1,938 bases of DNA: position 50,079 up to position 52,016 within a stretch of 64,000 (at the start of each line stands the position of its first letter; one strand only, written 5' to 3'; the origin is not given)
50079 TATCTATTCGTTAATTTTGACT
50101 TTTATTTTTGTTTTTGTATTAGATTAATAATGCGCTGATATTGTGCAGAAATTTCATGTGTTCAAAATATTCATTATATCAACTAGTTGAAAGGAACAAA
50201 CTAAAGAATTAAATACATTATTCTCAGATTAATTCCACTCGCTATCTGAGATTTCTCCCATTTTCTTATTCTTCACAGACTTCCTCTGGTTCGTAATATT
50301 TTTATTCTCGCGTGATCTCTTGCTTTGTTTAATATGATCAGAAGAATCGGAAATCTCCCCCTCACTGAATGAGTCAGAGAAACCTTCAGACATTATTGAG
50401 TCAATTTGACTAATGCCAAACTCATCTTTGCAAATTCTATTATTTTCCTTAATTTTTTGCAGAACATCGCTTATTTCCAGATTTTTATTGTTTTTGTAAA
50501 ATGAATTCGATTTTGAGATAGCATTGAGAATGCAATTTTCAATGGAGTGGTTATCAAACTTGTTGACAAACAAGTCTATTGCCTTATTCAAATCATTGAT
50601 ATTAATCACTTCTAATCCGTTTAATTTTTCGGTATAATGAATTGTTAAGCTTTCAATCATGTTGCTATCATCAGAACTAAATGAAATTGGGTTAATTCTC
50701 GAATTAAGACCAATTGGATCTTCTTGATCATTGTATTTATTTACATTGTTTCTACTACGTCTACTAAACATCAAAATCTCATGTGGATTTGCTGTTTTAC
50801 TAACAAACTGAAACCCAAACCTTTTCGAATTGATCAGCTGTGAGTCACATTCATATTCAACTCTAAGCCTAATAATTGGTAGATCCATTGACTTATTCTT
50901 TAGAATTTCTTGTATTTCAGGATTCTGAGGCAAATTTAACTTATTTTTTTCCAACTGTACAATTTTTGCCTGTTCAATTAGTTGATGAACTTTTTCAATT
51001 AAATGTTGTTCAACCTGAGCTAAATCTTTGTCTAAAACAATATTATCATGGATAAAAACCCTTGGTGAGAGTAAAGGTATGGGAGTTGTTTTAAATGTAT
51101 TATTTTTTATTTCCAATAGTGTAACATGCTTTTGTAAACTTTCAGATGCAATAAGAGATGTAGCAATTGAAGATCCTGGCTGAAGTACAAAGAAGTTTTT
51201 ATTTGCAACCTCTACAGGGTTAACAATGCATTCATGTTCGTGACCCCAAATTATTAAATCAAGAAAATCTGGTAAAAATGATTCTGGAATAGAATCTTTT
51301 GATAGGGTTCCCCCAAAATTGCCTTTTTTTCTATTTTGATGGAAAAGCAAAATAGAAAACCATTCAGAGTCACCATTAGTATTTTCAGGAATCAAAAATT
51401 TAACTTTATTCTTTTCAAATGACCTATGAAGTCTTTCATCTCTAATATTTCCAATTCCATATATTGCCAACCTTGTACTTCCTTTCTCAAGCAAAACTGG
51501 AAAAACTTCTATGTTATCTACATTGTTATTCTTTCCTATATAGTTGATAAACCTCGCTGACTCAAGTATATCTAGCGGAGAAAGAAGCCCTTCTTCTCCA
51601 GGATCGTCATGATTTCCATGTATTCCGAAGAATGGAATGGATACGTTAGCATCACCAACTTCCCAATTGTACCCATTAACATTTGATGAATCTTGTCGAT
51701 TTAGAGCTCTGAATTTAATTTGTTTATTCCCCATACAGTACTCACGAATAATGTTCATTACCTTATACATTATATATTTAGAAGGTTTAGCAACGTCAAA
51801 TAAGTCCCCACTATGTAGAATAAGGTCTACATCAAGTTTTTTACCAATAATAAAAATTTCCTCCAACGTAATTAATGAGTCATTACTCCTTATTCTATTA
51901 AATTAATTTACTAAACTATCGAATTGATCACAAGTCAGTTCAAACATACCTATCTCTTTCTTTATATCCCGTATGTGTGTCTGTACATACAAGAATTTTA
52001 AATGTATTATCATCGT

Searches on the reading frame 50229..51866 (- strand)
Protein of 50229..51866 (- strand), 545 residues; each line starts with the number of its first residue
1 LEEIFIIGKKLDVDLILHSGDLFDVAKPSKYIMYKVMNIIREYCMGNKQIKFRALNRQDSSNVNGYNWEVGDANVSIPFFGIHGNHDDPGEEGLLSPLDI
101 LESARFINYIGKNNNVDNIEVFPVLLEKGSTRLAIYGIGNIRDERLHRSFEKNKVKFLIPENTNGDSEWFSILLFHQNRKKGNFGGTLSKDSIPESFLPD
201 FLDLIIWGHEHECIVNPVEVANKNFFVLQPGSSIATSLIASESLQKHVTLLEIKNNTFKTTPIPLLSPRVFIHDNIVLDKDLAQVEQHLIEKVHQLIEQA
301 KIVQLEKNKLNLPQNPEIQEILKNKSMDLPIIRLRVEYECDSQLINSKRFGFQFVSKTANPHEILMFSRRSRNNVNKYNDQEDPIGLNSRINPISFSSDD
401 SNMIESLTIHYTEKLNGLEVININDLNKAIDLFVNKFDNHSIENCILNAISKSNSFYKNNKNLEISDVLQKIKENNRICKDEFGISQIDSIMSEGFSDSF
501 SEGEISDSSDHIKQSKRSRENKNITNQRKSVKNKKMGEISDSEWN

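Call 5: search_protein_families(library=pfam, proteins=[window:50229-51866:-], max_evalue=0.01)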
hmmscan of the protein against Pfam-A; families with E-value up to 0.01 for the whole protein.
window:50229-51866:- (545 aa): 2 families
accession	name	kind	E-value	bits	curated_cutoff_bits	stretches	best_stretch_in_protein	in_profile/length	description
PF04152.19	Mre11_DNA_bind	-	6.2e-30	105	25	1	258-433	1-178/178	Mre11 DNA-binding presumed domain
PF00149.33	Metallophos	-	1.4e-11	45.6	21.5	1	7-213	25-191/191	Calcineurin-like phosphoesterase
